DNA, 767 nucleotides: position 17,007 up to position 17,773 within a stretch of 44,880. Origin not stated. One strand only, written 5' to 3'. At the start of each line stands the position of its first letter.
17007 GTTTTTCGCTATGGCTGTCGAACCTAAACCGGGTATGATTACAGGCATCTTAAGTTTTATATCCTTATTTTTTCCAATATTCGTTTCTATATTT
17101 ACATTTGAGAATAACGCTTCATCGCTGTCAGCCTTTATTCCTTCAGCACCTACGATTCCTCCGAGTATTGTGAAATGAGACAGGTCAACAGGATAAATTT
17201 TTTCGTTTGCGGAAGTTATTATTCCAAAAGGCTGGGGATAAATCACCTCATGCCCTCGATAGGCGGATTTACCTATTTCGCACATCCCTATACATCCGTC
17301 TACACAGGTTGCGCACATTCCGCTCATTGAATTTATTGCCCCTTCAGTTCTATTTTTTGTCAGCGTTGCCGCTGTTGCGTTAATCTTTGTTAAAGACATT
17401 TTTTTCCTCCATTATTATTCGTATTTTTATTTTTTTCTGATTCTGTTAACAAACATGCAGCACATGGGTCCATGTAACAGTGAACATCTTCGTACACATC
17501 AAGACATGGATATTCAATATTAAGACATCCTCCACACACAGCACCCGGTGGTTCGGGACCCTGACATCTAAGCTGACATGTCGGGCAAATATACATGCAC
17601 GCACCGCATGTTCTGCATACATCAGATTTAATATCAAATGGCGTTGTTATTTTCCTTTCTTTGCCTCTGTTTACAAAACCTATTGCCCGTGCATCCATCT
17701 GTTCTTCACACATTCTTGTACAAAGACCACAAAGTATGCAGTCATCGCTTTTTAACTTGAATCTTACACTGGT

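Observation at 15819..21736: HydABC/Bfu-type flavin module (NuoE-like, NuoF::GltD fusion, HydA-N-terminal-like FeS protein) coupled to a lone GltB-type FMN subunit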

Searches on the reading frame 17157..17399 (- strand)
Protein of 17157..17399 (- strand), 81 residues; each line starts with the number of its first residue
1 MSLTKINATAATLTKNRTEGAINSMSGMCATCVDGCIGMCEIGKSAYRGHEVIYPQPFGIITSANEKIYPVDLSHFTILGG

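Call 98: search_protein_families(library=pfam, proteins=[window:17157-17399:-], max_evalue=10)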
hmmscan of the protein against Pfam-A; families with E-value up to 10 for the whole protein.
seq(81 aa): 1 family
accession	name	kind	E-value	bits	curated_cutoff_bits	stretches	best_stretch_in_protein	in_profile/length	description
PF17590.7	DUF5488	-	0.11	12.7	25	1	38-66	26-53/70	Family of unknown function (DUF5488)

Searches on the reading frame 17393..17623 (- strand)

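Call 98: search_protein_families(library=pfam, proteins=[window:17393-17623:-], max_evalue=10)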
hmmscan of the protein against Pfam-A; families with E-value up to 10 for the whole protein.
seq(77 aa): 2 families
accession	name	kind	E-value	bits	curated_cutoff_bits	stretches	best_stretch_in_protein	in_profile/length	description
PF12798.12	Fer4_3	-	0.072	14.4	27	1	3-15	1-13/15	4Fe-4S binding domain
PF12797.12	Fer4_2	-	0.089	13.3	24.5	1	1-15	8-22/22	4Fe-4S binding domain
